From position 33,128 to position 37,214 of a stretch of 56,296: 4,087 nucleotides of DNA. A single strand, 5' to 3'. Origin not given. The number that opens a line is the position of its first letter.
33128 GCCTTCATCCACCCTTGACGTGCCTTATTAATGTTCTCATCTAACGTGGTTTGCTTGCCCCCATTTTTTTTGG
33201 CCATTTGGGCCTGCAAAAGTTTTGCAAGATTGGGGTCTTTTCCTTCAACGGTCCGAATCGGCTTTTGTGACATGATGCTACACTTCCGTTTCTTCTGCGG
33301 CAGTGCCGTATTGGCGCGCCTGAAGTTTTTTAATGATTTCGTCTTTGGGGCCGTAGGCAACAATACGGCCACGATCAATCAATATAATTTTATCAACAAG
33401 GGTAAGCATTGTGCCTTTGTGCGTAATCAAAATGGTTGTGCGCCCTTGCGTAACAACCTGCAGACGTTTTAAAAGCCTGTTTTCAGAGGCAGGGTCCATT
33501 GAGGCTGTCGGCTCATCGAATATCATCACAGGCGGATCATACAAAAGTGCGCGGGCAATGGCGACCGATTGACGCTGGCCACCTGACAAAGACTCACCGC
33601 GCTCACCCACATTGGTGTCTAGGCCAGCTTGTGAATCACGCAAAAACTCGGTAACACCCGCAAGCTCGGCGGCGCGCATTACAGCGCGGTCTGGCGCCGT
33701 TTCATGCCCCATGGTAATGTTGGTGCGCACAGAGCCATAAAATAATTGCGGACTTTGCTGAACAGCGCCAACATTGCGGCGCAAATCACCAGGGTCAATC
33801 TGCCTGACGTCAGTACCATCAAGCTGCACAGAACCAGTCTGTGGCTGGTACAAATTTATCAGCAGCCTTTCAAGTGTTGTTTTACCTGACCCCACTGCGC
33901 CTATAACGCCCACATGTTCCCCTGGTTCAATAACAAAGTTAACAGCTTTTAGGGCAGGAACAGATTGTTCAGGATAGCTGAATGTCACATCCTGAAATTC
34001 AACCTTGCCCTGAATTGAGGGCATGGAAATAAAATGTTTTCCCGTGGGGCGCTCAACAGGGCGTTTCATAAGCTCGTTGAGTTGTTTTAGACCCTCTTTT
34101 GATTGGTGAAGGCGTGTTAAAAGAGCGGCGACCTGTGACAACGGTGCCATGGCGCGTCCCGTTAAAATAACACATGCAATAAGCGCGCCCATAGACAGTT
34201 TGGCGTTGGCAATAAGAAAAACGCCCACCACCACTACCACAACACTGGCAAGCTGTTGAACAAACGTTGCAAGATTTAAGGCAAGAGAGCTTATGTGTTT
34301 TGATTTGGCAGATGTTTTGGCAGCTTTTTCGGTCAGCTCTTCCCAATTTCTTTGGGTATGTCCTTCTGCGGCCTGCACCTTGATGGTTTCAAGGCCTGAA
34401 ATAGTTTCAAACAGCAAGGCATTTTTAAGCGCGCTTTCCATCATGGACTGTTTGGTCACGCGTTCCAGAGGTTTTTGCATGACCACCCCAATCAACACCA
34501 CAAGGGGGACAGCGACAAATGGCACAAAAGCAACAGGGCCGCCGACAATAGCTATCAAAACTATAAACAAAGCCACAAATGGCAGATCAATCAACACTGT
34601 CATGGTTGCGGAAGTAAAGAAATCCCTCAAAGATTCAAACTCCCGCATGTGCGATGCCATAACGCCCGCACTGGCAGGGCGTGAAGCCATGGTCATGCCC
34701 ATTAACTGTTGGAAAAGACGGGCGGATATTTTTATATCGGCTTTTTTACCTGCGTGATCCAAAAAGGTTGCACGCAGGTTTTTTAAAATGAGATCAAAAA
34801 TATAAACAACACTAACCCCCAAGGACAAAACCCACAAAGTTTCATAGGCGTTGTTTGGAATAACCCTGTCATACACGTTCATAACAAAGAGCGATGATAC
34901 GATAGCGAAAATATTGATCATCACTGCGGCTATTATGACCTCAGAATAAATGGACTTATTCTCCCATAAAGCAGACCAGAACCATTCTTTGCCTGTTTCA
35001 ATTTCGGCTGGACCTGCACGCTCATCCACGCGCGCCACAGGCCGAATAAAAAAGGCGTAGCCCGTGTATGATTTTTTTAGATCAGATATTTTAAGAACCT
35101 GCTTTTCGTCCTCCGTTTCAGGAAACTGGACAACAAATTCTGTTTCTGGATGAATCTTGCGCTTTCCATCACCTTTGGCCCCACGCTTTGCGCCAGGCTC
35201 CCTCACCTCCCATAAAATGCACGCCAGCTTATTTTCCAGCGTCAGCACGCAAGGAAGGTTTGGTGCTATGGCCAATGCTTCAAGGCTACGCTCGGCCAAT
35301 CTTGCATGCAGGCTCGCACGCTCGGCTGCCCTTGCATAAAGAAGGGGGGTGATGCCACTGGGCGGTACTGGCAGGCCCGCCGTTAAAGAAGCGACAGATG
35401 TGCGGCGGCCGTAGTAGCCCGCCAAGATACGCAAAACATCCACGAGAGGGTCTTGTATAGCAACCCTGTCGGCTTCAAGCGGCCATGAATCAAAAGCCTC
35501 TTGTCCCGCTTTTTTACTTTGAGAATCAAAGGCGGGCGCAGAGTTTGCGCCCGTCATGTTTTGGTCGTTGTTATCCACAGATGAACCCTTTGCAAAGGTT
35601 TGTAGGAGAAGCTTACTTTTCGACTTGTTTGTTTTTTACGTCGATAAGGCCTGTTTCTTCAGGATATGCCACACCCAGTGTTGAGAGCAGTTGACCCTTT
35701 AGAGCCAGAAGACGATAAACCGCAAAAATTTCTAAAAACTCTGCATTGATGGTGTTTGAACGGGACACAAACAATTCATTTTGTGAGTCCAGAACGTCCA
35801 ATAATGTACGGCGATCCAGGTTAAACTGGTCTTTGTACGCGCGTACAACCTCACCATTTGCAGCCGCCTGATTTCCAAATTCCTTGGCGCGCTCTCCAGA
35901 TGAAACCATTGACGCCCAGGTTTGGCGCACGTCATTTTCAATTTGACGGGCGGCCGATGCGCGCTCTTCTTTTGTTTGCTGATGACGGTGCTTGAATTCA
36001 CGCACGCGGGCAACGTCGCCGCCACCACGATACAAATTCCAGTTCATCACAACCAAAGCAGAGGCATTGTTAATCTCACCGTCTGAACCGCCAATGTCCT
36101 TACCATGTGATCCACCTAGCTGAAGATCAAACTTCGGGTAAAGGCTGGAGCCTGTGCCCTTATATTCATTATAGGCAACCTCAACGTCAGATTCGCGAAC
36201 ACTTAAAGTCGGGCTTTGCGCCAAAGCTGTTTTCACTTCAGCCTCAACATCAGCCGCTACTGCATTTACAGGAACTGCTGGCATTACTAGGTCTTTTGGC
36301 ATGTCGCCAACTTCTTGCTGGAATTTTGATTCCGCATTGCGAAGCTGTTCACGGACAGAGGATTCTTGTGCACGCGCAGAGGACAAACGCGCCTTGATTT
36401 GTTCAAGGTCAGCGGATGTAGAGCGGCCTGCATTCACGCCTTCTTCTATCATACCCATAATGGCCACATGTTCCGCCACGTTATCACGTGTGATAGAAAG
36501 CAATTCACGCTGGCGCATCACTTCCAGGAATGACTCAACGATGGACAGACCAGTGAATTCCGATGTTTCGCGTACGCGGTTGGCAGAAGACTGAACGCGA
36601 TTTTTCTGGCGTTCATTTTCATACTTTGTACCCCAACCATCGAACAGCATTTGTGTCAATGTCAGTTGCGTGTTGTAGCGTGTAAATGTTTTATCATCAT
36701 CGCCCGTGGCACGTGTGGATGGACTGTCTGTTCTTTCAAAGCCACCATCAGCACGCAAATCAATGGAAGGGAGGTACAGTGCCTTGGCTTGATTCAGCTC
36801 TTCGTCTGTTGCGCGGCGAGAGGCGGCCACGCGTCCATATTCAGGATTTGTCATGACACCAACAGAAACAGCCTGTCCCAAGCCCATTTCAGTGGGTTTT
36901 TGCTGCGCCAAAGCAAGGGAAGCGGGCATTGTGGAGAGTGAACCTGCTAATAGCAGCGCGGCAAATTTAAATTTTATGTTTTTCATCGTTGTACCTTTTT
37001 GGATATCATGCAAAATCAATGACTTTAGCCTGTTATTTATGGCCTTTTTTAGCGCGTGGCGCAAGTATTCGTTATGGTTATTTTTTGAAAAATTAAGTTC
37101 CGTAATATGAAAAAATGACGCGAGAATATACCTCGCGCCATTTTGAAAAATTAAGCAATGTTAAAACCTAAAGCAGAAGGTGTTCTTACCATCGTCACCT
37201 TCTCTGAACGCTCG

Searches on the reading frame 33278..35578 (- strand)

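Call 68: search_protein_families(library=pfam, proteins=[window:33278-35578:-], max_evalue=0.00001)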
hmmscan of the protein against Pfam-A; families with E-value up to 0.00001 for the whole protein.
window:33278-35578:- (766 aa): 3 families
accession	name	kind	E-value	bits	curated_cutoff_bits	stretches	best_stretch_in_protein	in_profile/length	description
PF00005.33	ABC_tran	-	3e-31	109.3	25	1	543-692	1-137/137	ABC transporter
PF00664.28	ABC_membrane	-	1.3e-27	97.6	28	1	214-473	4-267/274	ABC transporter transmembrane region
PF13304.12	AAA_21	-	7.6e-07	29.9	27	0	663-720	237-298/304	AAA domain, putative AbiEii toxin, Type IV TA system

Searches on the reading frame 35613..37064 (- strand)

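Call 68: search_protein_families(library=pfam, proteins=[window:35613-37064:-], max_evalue=0.00001)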
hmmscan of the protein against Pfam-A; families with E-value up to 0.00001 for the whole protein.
window:35613-37064:- (483 aa): 1 family
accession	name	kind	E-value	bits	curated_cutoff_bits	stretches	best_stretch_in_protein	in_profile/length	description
PF02321.23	OEP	-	1.7e-46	158.9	22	2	277-457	5-187/187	Outer membrane efflux protein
